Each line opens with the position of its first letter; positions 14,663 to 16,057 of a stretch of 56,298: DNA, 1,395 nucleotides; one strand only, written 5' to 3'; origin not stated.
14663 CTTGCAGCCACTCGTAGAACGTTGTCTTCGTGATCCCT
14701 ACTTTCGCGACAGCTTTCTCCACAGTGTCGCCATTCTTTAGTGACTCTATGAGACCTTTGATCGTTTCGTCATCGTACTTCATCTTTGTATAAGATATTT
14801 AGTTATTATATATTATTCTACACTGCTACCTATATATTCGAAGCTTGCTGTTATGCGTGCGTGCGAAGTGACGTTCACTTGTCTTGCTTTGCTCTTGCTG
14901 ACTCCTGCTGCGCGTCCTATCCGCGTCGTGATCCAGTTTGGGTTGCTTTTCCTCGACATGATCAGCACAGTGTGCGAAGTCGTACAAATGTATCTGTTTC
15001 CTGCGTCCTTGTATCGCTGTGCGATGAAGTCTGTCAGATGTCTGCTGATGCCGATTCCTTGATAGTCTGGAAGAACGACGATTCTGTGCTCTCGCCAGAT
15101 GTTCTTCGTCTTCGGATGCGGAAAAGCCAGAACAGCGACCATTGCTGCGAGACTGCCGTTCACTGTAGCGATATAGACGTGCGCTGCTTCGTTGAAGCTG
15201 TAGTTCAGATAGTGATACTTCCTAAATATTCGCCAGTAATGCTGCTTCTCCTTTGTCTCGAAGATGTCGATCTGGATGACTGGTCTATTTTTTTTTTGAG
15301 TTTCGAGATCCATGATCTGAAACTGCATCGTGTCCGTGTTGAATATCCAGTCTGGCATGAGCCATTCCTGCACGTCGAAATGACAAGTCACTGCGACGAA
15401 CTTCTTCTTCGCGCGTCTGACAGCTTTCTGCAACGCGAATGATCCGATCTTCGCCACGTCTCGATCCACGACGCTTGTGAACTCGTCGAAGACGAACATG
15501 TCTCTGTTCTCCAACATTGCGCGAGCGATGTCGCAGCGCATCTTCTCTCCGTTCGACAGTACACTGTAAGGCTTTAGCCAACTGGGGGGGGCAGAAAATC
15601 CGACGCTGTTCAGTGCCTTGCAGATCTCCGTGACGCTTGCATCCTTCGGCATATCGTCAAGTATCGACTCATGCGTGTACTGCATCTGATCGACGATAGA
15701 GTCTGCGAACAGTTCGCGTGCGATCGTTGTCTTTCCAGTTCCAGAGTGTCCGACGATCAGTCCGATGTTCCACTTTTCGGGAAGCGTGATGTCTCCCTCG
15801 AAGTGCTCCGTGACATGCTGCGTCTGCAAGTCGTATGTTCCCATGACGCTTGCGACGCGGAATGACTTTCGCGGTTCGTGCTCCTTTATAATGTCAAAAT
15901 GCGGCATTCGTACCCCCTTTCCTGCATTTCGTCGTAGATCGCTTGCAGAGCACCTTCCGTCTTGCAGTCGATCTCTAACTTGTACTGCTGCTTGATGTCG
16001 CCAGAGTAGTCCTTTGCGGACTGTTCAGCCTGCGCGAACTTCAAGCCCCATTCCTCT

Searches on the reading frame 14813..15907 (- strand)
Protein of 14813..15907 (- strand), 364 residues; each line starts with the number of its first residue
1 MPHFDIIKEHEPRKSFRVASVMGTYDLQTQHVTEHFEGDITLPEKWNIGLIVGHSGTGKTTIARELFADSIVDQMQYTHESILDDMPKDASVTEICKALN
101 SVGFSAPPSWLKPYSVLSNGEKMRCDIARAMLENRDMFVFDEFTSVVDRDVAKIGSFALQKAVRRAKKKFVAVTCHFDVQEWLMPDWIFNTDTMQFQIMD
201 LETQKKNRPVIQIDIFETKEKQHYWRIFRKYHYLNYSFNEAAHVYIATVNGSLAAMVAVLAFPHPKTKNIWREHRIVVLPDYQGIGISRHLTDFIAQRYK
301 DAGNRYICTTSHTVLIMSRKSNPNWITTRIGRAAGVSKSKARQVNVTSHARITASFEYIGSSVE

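Call 63: search_protein_families(library=phrogs, proteins=[window:14813-15907:-], max_evalue=0.00001)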
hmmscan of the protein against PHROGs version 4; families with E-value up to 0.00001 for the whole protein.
window:14813-15907:- (364 aa): 4 families
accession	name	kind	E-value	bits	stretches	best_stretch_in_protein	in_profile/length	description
phrog_11143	-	unknown function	5.4e-98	329.2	1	7-363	4-353/357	-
phrog_293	-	moron, auxiliary metabolic gene and host takeover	9e-22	77.9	1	11-176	132-328/1058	ABC transporter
phrog_7693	-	other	2.4e-08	35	1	276-359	1-86/89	acetyltransferase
phrog_2392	-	moron, auxiliary metabolic gene and host takeover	4.7e-08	32.8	0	116-153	617-654/726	ABC transporter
